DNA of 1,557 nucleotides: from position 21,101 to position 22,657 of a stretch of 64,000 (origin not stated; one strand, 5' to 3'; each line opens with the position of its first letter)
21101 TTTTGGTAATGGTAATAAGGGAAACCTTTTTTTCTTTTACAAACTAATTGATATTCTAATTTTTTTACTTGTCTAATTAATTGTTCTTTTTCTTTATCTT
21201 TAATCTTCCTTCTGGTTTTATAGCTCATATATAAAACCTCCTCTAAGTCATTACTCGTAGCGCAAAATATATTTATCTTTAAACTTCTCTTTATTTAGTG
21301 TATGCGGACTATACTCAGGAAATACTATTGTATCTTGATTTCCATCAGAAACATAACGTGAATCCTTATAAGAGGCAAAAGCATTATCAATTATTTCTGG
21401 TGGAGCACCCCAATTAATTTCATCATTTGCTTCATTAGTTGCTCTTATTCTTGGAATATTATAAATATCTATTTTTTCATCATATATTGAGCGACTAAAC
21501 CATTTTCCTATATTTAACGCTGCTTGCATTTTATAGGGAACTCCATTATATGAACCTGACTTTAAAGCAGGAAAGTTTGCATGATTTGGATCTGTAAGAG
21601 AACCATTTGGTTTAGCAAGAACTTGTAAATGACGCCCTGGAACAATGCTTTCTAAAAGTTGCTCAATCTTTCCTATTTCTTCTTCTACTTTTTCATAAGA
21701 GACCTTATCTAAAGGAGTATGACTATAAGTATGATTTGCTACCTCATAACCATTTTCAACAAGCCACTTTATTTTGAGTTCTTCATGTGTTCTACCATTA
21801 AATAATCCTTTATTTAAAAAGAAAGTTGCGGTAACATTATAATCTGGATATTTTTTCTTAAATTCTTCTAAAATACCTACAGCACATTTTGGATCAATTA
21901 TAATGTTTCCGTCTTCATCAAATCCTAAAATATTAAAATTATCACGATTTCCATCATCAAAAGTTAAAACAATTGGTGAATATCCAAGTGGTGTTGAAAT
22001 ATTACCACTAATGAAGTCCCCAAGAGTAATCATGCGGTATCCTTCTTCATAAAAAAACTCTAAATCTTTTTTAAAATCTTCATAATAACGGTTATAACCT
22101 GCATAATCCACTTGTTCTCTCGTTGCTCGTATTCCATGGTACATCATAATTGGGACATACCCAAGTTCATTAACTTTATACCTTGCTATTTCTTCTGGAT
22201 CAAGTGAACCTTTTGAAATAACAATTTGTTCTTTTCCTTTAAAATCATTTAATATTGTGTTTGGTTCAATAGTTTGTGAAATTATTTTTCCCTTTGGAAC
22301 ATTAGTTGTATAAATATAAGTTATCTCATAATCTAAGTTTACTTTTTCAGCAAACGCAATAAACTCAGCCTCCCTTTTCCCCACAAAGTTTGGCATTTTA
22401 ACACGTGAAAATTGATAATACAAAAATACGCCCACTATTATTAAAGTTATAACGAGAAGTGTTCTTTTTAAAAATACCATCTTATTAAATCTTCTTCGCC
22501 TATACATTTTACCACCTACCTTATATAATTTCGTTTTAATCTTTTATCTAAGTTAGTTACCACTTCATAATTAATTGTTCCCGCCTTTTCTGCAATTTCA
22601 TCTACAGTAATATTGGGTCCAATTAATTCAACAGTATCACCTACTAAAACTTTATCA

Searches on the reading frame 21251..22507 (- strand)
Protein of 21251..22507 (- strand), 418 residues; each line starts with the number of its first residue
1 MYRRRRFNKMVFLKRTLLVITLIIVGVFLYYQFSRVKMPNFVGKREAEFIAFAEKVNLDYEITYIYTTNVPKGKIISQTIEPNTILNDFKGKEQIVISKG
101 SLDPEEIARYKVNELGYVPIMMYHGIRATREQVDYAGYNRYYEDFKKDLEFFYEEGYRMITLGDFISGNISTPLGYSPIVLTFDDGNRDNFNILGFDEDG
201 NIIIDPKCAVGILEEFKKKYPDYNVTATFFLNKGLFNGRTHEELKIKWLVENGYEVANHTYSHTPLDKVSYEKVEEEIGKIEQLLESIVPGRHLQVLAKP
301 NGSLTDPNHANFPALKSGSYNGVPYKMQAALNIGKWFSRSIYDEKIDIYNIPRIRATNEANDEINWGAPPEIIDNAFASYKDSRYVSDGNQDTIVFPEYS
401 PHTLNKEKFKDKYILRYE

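Call 6: search_protein_families(library=pfam, proteins=[window:21251-22507:-], max_evalue=10)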
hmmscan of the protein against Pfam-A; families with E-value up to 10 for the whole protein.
window:21251-22507:- (418 aa): 2 families
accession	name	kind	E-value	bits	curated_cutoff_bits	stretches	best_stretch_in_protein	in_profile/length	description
PF01522.26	Polysacc_deac_1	-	5.1e-15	56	23.1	1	178-306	8-110/124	Polysaccharide deacetylase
PF03793.24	PASTA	-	3.7e-08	33.6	23.2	1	36-86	1-52/64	PASTA domain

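Call 12: find_homologous_proteins(query=window:21251-22507:-, max_evalue=1e-10)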
Query window:21251-22507:- (418 aa): 3695 proteins with E <= 1e-10 among 7378 candidates; the best 120 are listed.
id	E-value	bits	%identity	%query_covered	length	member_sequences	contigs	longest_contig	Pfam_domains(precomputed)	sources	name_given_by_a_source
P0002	7.3e-279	943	99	100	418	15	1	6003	PF01522.27,PF03793.25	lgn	-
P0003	6.4e-95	337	48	87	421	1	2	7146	PF01522.27,PF03793.25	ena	-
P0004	7.2e-95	337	47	91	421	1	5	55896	PF01522.27,PF03793.25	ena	-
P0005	8.8e-95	336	43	97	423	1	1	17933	PF01522.27,PF03793.25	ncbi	-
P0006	9.1e-95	336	48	87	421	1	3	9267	PF01522.27,PF03793.25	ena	-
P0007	1.0e-94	336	46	89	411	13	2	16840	PF01522.27,PF03793.25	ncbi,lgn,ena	-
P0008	1.0e-94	336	45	88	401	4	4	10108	PF01522.27,PF03793.25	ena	-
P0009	2.3e-94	335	48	87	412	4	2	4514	PF01522.27,PF03793.25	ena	-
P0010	4.6e-94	334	48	87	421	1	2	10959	PF01522.27,PF03793.25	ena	-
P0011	8.3e-94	333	45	91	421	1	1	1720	PF01522.27,PF03793.25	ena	-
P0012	9.0e-94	333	46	86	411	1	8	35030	PF01522.27,PF03793.25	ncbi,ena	-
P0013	2.3e-93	332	46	91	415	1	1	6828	PF01522.27,PF03793.25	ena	-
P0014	4.1e-93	331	45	91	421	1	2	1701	PF01522.27,PF03793.25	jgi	-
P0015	5.9e-93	330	44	95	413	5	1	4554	PF01522.27,PF03793.25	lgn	-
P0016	1.0e-92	329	44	98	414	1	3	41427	PF01522.27,PF03793.25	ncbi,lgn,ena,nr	ncbi:MAG: polysaccharide deacetylase family protein [Bacilli bacterium]|nr:polysaccharide deacetylas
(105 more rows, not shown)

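Call 20: find_related_loci(query=A1, collection=genome_contigs, flank=4000)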
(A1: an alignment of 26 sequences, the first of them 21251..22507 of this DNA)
Query A1 (418 aa) in genome_contigs; peptide patterns used: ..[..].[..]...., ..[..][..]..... (x = any residue, [..] = any of these).
377 stretches matched a pattern; 365 encode a relative of the query (tblastn E <= 1e-3); the best 80 are kept; 80 distinct loci.
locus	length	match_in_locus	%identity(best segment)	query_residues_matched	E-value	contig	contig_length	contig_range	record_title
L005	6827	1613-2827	44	15-417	2e-100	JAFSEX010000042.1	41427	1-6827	MAG: Bacilli bacterium isolate RGIG3080 Goat_Rectum-5__c416727, whole genome shotgun sequence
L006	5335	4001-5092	48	37-400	4e-100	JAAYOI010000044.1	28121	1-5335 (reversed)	MAG: Mollicutes bacterium isolate AS21ysBPME_343 100156_AS21, whole genome shotgun sequence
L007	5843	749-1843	46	48-417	7e-99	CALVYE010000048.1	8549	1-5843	MAG: uncultured Bacilli bacterium isolate BRZ_FK__bin87 genome assembly, contig: BRZ_FK__NODE_9935_length_8549_cov_7.005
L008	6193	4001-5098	45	37-405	2e-98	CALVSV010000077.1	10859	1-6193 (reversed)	MAG: uncultured Bacilli bacterium isolate E20__bin216 genome assembly, contig: E20__k127_9857565, whole genome shotgun s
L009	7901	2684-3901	42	1-404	7e-97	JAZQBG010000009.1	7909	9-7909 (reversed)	MAG: Bacilli bacterium isolate T1900044641_TS20190107.MAGScoT_cleanbin_000040 SGB_1258_k141_541861, whole genome shotgun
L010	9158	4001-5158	43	3-395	4e-95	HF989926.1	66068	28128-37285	Acholeplasma sp. CAG:878 genomic scaffold, scf141, whole genome shotgun sequence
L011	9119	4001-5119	43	37-406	1e-94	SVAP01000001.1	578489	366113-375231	MAG: Bacillota bacterium isolate SIG205 NODE_19_length_578489_cov_16.181271, whole genome shotgun sequence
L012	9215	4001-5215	42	13-417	3e-94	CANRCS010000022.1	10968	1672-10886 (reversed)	MAG: uncultured Bacilli bacterium isolate Lapin-027__bin35 genome assembly, contig: Lapin-027__NODE_6024_length_10968_co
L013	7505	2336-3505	43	26-418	5e-94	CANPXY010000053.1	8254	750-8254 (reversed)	MAG: uncultured Bacilli bacterium isolate Lapin-005__bin105 genome assembly, contig: Lapin-005__NODE_12190_length_8254_c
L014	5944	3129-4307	41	3-398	7e-94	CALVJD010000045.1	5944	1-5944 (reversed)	MAG: uncultured Bacilli bacterium isolate E05__bin274 genome assembly, contig: E05__k127_8116567, whole genome shotgun s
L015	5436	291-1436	43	27-408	2e-93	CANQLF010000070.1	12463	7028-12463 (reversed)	MAG: uncultured Bacilli bacterium isolate Lapin-022__bin69 genome assembly, contig: Lapin-022__NODE_5055_length_12463_co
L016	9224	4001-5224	43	1-405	4e-93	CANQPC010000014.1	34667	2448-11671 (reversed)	MAG: uncultured Bacilli bacterium isolate Lapin-032__bin43 genome assembly, contig: Lapin-032__NODE_2019_length_34667_co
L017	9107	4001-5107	44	48-417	8e-93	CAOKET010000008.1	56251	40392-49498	MAG TPA_asm: uncultured Tenericutes bacterium isolate SRR15604637_bin.51_metawrap_v1.3_MAG genome assembly, contig: NODE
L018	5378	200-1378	43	9-398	9e-93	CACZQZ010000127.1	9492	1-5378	MAG: uncultured Erysipelotrichaceae bacterium isolate RUG12867 genome assembly, contig: RUG12867_asm_127, whole genome s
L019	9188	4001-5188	40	16-407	6e-93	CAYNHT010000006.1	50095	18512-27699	MAG TPA_asm: uncultured Muribaculaceae bacterium isolate SRP241341_co1_139 genome assembly, contig: NODE_841_length_5009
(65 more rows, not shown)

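Call 44: find_encoding_contigs(protein=P0004, flank=3000, max_places=2)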
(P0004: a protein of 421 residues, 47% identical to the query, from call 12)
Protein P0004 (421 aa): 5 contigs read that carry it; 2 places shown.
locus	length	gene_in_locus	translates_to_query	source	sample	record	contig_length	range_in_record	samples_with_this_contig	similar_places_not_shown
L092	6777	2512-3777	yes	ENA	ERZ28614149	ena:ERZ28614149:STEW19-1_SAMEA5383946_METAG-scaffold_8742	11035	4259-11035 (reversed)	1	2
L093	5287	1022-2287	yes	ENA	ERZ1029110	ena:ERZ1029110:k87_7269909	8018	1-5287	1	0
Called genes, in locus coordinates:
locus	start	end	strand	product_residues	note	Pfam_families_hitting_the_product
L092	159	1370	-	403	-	PF01548:DEDD_Tnp_IS110, PF02371:Transposase_20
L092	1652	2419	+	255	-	-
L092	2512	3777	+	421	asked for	PF03793:PASTA, PF01522:Polysacc_deac_1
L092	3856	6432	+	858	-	PF02739:5_3_exonuc_N, PF01367:5_3_exonuc, PF22619:DNA_polI_exo1, PF00476:DNA_pol_A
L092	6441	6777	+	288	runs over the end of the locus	PF01545:Cation_efflux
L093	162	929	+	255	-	-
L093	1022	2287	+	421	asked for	PF03793:PASTA, PF01522:Polysacc_deac_1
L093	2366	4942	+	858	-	PF02739:5_3_exonuc_N, PF01367:5_3_exonuc, PF22619:DNA_polI_exo1, PF00476:DNA_pol_A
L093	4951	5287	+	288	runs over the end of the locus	PF01545:Cation_efflux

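Call 45: find_encoding_contigs(protein=P0003, flank=3000, max_places=2)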
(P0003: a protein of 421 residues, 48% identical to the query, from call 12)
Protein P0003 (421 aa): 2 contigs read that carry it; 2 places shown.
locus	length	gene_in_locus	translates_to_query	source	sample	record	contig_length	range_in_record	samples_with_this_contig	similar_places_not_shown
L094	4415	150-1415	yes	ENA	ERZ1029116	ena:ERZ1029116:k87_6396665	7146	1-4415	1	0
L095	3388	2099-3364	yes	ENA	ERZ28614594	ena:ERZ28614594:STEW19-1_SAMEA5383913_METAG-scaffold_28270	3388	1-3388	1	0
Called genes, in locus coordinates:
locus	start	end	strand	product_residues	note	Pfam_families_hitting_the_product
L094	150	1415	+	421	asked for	PF03793:PASTA, PF01522:Polysacc_deac_1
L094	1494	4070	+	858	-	PF02739:5_3_exonuc_N, PF01367:5_3_exonuc, PF22619:DNA_polI_exo1, PF00476:DNA_pol_A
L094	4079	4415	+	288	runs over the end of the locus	PF01545:Cation_efflux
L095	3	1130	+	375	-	?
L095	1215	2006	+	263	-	-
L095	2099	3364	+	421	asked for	PF03793:PASTA, PF01522:Polysacc_deac_1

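Call 46: find_encoding_contigs(protein=P0010, flank=3000, max_places=2)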
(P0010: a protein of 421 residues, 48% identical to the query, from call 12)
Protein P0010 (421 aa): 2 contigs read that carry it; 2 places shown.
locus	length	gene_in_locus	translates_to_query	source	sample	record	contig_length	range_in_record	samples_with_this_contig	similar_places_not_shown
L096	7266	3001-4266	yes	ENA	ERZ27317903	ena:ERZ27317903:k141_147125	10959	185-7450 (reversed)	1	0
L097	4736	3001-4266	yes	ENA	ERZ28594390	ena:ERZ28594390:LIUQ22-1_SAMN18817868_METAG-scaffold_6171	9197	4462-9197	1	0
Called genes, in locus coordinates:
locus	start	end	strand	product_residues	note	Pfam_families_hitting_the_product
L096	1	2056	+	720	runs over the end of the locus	PF03144:GTP_EFTU_D2 (faint), PF04760:IF2_N, PF00009:GTP_EFTU, PF00025:Arf (weak), PF00071:Ras (weak), PF01926:MMR_HSR1, PF22042:EF-G_D2, PF11987:IF-2, +1 more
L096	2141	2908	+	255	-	-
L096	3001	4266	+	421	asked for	PF03793:PASTA, PF01522:Polysacc_deac_1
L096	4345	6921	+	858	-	PF02739:5_3_exonuc_N, PF01367:5_3_exonuc, PF22619:DNA_polI_exo1, PF00476:DNA_pol_A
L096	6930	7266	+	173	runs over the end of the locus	?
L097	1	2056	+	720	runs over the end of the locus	PF03144:GTP_EFTU_D2 (faint), PF04760:IF2_N, PF00009:GTP_EFTU, PF00025:Arf (weak), PF00071:Ras (weak), PF01926:MMR_HSR1, PF22042:EF-G_D2, PF11987:IF-2, +1 more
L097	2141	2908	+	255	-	-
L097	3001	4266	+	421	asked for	PF03793:PASTA, PF01522:Polysacc_deac_1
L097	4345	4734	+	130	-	?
